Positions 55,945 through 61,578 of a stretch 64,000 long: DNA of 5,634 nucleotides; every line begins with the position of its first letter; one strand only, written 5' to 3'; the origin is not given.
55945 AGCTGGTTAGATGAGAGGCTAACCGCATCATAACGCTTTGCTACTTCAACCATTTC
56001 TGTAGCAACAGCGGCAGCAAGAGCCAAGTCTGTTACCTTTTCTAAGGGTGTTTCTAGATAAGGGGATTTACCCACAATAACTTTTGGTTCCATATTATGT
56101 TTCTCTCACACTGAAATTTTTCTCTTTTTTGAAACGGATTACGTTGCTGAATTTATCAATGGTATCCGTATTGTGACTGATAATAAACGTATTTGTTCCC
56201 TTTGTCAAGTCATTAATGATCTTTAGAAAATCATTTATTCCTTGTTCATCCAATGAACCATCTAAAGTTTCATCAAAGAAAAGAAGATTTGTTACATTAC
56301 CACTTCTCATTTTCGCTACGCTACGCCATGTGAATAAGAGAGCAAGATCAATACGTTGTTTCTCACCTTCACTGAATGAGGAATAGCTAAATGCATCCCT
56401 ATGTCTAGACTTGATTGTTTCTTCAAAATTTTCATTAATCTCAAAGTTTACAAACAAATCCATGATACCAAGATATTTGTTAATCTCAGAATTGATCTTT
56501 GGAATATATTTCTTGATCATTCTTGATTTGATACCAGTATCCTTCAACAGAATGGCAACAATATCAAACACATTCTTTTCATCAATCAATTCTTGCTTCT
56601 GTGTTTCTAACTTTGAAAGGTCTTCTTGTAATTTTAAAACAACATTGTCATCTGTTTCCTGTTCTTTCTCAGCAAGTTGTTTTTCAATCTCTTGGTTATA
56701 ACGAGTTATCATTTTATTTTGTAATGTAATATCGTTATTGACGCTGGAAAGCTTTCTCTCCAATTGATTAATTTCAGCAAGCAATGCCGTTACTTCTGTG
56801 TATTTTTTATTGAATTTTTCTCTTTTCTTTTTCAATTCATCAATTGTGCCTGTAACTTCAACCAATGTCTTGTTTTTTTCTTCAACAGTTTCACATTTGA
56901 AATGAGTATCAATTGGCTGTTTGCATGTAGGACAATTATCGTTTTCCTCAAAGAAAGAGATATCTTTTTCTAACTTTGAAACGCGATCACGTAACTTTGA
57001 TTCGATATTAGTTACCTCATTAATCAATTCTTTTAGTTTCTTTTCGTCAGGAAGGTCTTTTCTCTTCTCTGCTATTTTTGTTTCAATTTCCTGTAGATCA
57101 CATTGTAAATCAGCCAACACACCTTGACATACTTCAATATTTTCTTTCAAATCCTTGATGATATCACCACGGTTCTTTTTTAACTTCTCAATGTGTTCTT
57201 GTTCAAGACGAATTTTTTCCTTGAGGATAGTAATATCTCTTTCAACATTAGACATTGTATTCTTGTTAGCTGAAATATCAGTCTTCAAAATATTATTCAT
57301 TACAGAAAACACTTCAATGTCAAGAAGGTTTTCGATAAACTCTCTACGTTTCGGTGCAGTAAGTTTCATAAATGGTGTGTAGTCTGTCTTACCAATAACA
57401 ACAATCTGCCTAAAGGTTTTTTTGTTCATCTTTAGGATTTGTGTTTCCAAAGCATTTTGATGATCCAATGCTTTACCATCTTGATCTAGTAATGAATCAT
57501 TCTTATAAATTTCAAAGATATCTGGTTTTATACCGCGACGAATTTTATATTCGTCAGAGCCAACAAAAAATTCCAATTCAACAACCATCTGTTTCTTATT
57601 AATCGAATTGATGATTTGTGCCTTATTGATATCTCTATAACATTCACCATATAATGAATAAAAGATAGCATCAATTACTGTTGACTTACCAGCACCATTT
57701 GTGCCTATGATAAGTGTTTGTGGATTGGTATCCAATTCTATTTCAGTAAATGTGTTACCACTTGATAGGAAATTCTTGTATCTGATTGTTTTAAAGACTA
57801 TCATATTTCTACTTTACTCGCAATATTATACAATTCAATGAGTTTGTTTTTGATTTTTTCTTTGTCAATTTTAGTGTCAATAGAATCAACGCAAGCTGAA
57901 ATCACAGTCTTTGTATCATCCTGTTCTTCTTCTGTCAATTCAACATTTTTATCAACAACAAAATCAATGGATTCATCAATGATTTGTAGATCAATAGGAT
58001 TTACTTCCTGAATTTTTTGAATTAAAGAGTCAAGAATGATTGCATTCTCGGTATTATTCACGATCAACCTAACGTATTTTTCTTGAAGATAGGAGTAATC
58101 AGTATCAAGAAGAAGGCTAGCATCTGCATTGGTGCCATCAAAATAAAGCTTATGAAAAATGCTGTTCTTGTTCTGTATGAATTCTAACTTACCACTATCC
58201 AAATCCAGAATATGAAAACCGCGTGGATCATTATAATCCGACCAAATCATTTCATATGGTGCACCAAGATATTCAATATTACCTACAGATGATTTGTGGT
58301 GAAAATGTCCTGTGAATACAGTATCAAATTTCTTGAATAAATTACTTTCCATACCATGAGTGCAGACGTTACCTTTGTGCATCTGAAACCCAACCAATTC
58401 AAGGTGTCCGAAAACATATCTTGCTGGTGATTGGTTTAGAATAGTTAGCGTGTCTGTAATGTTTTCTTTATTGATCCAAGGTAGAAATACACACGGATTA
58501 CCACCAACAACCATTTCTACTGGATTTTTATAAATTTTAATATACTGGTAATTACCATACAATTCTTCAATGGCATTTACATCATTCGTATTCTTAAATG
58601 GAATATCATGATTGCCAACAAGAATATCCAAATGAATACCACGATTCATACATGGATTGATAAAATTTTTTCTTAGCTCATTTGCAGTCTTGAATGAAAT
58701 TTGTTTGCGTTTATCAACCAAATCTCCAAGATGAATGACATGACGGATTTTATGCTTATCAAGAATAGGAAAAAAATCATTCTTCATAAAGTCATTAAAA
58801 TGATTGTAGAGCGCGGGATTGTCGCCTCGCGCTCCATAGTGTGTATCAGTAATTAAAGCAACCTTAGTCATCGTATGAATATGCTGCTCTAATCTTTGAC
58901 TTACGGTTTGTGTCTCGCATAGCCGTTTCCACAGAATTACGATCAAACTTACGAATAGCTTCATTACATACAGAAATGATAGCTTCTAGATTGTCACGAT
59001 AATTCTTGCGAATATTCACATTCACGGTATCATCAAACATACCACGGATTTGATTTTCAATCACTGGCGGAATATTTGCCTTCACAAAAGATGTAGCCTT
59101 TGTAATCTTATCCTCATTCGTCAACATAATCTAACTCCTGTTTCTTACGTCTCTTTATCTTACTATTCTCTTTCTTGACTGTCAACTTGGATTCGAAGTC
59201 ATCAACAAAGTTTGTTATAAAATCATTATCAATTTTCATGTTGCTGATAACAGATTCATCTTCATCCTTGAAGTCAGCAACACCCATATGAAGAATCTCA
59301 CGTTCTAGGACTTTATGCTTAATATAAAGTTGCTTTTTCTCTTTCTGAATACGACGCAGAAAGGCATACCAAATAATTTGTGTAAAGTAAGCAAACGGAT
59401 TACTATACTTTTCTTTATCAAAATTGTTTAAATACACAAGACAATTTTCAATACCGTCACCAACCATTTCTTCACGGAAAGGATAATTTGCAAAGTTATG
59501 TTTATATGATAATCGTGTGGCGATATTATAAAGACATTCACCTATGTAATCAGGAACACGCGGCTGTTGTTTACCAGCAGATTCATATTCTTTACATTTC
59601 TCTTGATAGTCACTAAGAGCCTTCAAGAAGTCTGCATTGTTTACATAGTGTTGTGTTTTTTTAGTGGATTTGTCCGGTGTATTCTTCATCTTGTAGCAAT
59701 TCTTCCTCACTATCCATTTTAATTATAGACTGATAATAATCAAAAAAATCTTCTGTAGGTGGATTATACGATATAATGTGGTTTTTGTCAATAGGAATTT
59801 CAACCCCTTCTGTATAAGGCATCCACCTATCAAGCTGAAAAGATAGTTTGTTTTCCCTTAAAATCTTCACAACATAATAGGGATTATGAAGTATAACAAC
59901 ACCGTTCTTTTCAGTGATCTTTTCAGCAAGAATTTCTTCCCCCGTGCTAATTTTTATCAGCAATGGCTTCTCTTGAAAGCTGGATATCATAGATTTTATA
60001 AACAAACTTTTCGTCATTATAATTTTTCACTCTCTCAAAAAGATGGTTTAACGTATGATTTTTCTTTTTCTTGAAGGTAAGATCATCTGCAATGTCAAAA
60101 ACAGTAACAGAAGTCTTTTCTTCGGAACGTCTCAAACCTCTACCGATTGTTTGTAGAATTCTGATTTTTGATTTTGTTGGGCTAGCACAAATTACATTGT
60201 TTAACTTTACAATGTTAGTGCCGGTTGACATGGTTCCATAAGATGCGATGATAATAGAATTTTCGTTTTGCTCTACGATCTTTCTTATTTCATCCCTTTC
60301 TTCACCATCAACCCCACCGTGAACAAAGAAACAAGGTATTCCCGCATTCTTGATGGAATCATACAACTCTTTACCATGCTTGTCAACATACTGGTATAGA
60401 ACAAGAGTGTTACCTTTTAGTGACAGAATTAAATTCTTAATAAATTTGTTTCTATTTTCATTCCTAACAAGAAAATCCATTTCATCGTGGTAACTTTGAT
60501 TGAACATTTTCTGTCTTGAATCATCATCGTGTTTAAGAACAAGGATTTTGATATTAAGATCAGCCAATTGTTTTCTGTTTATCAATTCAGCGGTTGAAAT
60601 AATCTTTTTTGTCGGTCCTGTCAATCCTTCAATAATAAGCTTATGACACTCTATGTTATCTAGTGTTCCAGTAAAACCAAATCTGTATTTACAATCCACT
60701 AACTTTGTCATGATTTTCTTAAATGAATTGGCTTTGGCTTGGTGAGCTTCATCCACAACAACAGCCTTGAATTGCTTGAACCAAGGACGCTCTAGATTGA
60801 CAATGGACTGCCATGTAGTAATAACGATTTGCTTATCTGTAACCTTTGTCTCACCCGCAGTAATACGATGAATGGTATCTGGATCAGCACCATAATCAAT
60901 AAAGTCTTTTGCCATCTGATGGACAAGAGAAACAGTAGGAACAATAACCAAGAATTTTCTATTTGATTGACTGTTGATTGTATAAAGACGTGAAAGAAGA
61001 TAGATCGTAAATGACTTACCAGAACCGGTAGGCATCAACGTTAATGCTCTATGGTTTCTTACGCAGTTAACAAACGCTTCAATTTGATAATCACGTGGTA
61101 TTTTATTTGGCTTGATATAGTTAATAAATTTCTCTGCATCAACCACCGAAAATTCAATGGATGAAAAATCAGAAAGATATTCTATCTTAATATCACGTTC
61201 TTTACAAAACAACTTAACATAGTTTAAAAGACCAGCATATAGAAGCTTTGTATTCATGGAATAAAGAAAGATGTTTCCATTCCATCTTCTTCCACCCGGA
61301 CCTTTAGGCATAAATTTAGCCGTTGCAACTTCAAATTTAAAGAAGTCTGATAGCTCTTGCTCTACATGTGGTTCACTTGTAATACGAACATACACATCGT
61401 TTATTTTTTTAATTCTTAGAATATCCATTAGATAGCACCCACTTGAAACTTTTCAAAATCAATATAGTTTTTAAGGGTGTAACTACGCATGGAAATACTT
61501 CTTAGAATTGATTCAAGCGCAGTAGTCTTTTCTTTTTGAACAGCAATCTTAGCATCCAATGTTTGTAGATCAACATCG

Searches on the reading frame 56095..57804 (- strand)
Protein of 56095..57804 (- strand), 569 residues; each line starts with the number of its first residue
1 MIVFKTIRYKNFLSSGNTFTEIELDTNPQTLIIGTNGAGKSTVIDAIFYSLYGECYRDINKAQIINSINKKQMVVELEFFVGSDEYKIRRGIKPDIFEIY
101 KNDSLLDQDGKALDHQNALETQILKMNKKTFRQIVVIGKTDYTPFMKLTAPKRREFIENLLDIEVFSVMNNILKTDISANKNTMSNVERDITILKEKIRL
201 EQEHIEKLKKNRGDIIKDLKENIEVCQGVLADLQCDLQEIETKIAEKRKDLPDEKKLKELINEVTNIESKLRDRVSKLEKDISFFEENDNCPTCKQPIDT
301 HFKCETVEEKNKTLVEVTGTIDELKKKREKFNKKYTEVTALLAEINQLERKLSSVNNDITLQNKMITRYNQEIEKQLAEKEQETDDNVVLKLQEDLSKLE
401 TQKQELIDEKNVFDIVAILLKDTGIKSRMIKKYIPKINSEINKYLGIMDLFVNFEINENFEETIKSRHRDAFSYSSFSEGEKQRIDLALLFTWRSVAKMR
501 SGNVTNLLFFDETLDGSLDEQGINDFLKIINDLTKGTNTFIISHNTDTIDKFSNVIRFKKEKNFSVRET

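Call 29: search_protein_families(library=phrogs, proteins=[window:56095-57804:-], max_evalue=0.00001)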
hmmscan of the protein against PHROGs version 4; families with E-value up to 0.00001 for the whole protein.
window:56095-57804:- (569 aa): 5 families
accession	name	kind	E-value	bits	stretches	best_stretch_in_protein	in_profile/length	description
phrog_77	-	DNA, RNA and nucleotide metabolism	9.5e-164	548.3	1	1-566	295-951/967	SbcC-like subunit of palindrome specific endonuclease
phrog_19980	-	unknown function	2e-12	47.3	1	30-204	30-227/1068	-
phrog_21388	-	DNA, RNA and nucleotide metabolism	1e-11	46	1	1-91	1-98/126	exonuclease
phrog_1499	-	unknown function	1.3e-08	35.6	1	2-409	3-328/427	-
phrog_2392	-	moron, auxiliary metabolic gene and host takeover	1.3e-07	31.4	0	475-560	616-690/726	ABC transporter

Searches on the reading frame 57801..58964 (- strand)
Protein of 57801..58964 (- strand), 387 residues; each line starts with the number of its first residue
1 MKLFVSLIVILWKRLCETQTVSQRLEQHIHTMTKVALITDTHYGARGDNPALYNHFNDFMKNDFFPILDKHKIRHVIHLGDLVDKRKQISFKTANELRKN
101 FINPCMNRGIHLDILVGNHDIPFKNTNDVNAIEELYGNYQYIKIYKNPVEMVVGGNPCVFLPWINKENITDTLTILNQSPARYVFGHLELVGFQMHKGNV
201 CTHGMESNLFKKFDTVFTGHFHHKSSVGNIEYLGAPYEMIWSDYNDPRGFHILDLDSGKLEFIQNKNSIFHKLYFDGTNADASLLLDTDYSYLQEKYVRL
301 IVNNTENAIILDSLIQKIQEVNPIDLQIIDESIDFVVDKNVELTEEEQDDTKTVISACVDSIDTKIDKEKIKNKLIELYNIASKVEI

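Call 29: search_protein_families(library=phrogs, proteins=[window:57801-58964:-], max_evalue=0.00001)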
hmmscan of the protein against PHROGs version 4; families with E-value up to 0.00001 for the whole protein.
window:57801-58964:- (387 aa): 1 family
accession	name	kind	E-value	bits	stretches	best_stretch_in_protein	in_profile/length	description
phrog_100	-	DNA, RNA and nucleotide metabolism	9.1e-101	339.8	1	31-384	27-377/989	SbcD-like subunit of palindrome specific endonuclease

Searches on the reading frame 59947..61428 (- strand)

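Call 29: search_protein_families(library=phrogs, proteins=[window:59947-61428:-], max_evalue=0.00001)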
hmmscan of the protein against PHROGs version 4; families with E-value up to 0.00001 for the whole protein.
window:59947-61428:- (493 aa): 8 families
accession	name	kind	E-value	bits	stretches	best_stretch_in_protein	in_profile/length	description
phrog_16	-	DNA, RNA and nucleotide metabolism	2.9e-101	341.3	1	19-479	221-621/986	DNA helicase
phrog_9690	-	DNA, RNA and nucleotide metabolism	7.2e-89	298.8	1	188-484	9-306/306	DNA helicase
phrog_16259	-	DNA, RNA and nucleotide metabolism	1.9e-69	235.5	1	4-281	4-286/330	DNA helicase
phrog_62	-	DNA, RNA and nucleotide metabolism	3.1e-29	102.2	2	44-255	657-848/1881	DNA helicase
phrog_17901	-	DNA, RNA and nucleotide metabolism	9.2e-18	65.7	1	385-481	6-102/109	DNA helicase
phrog_2488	-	DNA, RNA and nucleotide metabolism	5.3e-09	36.4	0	99-176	11-91/579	DNA helicase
phrog_3830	-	unknown function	6.9e-09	35.5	1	134-255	299-435/1032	-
phrog_16694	-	unknown function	1.4e-08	34.1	0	111-232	275-413/1010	-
